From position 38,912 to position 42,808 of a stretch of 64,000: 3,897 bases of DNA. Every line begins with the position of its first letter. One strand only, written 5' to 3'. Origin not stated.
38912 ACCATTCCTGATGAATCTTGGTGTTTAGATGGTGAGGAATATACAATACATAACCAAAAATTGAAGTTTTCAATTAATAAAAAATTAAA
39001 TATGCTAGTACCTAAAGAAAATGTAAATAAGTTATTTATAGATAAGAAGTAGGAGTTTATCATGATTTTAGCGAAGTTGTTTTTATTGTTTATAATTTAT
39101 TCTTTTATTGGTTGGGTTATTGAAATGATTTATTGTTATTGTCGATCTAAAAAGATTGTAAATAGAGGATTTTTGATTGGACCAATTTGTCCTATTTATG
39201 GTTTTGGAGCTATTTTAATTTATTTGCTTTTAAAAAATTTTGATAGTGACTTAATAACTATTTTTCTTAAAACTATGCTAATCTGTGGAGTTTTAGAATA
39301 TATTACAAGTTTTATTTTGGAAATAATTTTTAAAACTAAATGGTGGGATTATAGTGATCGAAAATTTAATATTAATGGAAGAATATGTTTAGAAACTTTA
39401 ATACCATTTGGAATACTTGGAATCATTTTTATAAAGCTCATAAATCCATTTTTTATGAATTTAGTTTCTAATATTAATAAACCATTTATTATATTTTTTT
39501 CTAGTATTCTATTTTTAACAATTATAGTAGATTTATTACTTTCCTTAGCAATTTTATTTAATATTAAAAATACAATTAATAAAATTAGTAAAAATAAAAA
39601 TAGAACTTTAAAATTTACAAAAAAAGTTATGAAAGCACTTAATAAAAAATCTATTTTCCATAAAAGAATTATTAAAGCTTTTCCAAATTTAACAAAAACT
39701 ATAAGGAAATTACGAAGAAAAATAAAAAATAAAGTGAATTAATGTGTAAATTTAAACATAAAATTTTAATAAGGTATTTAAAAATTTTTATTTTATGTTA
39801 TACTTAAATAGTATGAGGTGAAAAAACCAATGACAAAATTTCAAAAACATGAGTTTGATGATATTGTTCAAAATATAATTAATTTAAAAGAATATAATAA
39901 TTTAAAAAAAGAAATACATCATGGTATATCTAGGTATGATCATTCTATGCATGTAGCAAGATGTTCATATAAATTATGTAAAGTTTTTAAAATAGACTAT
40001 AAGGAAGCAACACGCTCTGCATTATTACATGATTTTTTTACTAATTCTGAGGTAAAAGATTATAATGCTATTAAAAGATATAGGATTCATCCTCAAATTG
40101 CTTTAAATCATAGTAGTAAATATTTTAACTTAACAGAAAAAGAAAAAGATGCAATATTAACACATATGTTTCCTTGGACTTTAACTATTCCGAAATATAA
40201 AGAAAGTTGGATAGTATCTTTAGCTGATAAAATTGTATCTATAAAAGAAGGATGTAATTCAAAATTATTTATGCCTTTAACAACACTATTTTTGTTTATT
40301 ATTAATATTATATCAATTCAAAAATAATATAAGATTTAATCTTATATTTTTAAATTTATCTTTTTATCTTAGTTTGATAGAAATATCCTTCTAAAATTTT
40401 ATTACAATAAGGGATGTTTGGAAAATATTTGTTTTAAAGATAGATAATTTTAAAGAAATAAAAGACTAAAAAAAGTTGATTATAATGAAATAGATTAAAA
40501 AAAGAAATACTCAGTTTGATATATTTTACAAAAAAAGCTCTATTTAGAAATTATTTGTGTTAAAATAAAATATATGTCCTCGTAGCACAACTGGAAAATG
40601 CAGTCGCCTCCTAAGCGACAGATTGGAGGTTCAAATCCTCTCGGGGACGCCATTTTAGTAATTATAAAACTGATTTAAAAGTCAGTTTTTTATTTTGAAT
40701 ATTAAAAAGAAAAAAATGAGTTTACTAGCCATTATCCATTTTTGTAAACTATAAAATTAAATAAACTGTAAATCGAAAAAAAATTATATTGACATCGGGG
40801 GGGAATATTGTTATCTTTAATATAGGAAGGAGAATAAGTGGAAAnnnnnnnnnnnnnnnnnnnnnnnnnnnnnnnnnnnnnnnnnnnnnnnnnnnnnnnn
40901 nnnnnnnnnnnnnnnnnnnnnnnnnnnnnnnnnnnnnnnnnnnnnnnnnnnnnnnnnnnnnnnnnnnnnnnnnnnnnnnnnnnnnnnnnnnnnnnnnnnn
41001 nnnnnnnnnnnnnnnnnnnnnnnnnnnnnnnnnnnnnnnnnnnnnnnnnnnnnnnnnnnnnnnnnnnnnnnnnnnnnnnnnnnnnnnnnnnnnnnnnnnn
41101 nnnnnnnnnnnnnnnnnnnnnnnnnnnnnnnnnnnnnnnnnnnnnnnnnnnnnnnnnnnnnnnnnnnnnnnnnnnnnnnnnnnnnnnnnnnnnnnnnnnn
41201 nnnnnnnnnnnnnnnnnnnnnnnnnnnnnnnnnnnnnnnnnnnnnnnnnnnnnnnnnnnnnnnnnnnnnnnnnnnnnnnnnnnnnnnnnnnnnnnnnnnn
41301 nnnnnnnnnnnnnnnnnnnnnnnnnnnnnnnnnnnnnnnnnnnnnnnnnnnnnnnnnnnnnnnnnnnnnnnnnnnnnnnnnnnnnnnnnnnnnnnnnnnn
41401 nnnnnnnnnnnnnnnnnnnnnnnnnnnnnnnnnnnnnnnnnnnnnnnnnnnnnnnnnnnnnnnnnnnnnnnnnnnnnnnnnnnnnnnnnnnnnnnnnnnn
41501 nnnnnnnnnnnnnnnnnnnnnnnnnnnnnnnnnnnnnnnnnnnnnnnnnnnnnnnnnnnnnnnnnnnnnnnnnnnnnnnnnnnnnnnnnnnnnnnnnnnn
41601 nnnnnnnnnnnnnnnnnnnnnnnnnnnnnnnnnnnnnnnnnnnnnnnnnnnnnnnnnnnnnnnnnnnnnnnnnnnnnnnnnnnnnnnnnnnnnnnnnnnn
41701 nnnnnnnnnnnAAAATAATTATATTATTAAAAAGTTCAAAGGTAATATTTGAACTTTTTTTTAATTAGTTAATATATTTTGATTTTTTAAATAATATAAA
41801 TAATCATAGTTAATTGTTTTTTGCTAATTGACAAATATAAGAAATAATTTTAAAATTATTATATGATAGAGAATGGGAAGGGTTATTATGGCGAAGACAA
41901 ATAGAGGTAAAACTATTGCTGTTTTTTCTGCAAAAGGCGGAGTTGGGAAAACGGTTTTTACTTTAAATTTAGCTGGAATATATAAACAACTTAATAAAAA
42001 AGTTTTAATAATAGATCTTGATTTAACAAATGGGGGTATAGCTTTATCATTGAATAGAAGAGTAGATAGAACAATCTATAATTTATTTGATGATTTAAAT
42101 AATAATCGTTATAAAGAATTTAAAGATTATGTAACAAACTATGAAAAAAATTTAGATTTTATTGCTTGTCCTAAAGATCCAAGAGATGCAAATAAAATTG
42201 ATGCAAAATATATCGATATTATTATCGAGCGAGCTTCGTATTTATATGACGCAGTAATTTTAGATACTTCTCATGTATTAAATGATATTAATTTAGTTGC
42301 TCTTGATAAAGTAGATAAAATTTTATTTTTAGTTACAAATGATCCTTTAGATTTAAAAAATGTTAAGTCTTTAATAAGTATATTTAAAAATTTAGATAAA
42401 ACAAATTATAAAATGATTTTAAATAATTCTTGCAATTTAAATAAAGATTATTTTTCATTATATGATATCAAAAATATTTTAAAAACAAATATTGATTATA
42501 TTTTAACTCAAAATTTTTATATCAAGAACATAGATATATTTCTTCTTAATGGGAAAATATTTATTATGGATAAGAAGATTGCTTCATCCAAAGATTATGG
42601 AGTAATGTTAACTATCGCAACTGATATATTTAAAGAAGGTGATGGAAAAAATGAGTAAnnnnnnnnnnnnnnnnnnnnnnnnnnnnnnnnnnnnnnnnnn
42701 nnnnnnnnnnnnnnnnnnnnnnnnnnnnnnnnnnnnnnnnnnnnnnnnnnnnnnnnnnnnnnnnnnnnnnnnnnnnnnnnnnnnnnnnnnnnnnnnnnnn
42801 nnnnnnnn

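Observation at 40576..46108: Tad/Flp-type secretion core (TadZ-TadA-TadB-TadC) inserted downstream of tRNA-Arg(CCU), without visible pilin or prepilin peptidase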

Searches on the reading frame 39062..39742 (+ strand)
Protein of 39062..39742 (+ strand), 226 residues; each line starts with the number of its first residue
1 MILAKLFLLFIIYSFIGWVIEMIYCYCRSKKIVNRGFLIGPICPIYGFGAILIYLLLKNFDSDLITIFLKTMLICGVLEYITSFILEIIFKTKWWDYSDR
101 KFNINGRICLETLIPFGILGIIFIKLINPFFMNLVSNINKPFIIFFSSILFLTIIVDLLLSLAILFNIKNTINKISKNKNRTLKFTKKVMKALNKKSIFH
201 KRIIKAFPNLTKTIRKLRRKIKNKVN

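Call 4: search_protein_families(library=pfam, proteins=[window:39062-39742:+], max_evalue=0.01)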
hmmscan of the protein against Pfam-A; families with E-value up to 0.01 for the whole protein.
window:39062-39742:+ (226 aa): 1 family
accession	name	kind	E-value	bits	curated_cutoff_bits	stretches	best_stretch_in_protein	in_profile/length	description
PF06541.16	ABC_trans_CmpB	-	2.5e-54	184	25.9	1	8-161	1-150/151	Putative ABC-transporter type IV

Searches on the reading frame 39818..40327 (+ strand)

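Call 4: search_protein_families(library=pfam, proteins=[window:39818-40327:+], max_evalue=0.01)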
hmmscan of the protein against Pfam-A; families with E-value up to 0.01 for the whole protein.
window:39818-40327:+ (169 aa): 1 family
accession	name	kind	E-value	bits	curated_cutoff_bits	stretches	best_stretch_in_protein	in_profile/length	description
PF01966.28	HD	-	1.4e-05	25.8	22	1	39-139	1-113/116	HD domain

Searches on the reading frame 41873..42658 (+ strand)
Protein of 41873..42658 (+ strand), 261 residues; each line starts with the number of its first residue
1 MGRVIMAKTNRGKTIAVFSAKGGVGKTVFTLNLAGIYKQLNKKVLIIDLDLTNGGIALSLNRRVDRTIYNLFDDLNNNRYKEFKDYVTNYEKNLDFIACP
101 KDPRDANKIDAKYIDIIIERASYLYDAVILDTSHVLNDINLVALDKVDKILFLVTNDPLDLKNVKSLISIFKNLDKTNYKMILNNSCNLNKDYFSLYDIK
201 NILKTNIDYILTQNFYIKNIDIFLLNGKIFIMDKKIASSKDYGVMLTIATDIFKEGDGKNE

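Call 4: search_protein_families(library=pfam, proteins=[window:41873-42658:+], max_evalue=0.01)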
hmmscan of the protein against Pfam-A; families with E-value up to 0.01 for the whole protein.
window:41873-42658:+ (261 aa): 5 families
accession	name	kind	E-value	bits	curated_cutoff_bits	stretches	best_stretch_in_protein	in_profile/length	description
PF13614.12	AAA_31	-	5.5e-16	59.4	27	1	13-177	2-170/177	AAA domain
PF01656.29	CbiA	-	7.7e-11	42.5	25.4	1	15-184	1-80/125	CobQ/CobB/MinD/ParA nucleotide binding domain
PF10609.15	ParA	-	6.1e-09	36.1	27.1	1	13-54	4-45/246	NUBPL iron-transfer P-loop NTPase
PF02374.21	ArsA_ATPase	-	0.00011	22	24.3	1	15-50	3-38/305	Anion-transporting ATPase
PF00142.24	Fer4_NifH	-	0.0027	17.7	25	1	15-87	3-74/271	4Fe-4S iron sulfur cluster binding proteins, NifH/frxC family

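Call 5: search_protein_families(library=ncbifam, proteins=[window:41873-42658:+], max_evalue=0.01)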
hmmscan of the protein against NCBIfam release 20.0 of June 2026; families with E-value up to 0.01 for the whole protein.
window:41873-42658:+ (261 aa): 18 families
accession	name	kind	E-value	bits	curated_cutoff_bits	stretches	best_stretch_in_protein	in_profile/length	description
TIGR01968.1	minD_bact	equivalog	2.1e-14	53.5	212.9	1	13-242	2-229/261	septum site-determining protein MinD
NF041546.1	ParA_partition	equivalog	7.3e-13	48.5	180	1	14-52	1-39/203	ParA family partition ATPase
NF047398.1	AAA_KGGVGR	domain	3.7e-12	47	90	1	13-84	3-74/190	KGGVGR-motif variant AAA ATPase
TIGR01969.1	minD_arch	subfamily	1.8e-11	43.7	201.75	1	14-207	2-190/251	cell division ATPase MinD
TIGR03371.1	cellulose_yhjQ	equivalog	4.3e-11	42.8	157.85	1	13-178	2-169/246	cellulose biosynthesis protein BcsQ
TIGR01007.1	eps_fam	subfamily_domain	8.4e-10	38.5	108.05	1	5-185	10-189/204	polysaccharide biosynthesis tyrosine autokinase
TIGR03815.1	CpaE_hom_Actino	equivalog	1.7e-09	37.3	154.45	1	7-156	106-254/340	septum site-determining protein Ssd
TIGR03018.1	pepcterm_TyrKin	hypoth_equivalog_domain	4.6e-09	35.9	230.65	1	9-184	32-207/207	XrtA-associated tyrosine autokinase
NF008568.0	PRK11519.1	equivalog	9.4e-07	27.4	1068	1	18-185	532-697/720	tyrosine-protein kinase Wzc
NF041136.1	MrpORP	equivalog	1.9e-06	27.4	450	1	13-57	6-50/365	iron-sulfur cluster carrier protein MrpORP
NF007350.0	PRK09841.1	equivalog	1.9e-06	26.3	1248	1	14-154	533-670/726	tyrosine-protein kinase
NF008079.0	PRK10818.1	equivalog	3.8e-05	23.1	508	1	13-152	3-141/270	septum site-determining protein MinD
TIGR03029.1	EpsG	equivalog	3.9e-05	23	313.8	1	12-136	103-224/274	chain length determinant protein tyrosine kinase EpsG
TIGR03453.1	partition_RepA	equivalog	0.00011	21.2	348.45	0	11-193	103-299/387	plasmid partitioning protein RepA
NF009702.0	PRK13231.1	equivalog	0.0011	18.2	427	1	13-89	3-73/264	nitrogenase reductase-like protein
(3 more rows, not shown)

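Call 51: search_solved_structures(query=window:41888-42658:+, max_evalue=0.001)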
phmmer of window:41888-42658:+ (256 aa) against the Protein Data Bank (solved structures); distinct sequences matched with E-value up to 0.001: 18.
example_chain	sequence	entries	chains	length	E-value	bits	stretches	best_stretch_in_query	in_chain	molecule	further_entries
4v03_A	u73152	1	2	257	1.6e-16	64.3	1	8-234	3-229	SITE-DETERMINING PROTEIN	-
4v02_A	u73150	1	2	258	1.1e-15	61.6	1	8-234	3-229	SITE-DETERMINING PROTEIN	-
6iub_A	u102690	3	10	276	5.6e-09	39.6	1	8-176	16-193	SpoOJ regulator (Soj)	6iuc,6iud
1ion_A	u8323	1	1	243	2.9e-08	37.3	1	9-152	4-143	PROBABLE CELL DIVISION INHIBITOR MIND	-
8jmj_A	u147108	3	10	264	4.3e-08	36.7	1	8-176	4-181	SpoOJ regulator (Soj)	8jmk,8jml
1wcv_1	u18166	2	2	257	1e-07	35.5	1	8-67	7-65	SEGREGATION PROTEIN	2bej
7dut_A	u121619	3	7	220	6.8e-07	32.8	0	10-56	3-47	SOJ protein (Soj)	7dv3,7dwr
2bek_A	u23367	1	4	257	7.7e-07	32.6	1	8-67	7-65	SEGREGATION PROTEIN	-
1g3q_A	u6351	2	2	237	8.6e-07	32.4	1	7-153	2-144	CELL DIVISION INHIBITOR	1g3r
3ea0_A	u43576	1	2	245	1.2e-06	31.9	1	8-183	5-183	ATPase, ParA family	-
4rz2_A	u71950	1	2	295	1.2e-06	31.9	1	8-181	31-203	Site-determining protein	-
4jlv_A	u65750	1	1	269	1.2e-05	28.7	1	7-189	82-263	C-terminal fragment of Membrane protein CapA1, Putative uncharacterized protein capB1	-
4rz3_A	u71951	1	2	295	1.6e-05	28.3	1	8-181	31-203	Site-determining protein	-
5j1j_A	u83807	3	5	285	3.3e-05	27.2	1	8-179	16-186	Site-determining protein | Transcriptional antiactivator FleN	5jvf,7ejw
1hyq_A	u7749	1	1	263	0.00027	24.2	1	8-57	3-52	CELL DIVISION INHIBITOR (MIND-1)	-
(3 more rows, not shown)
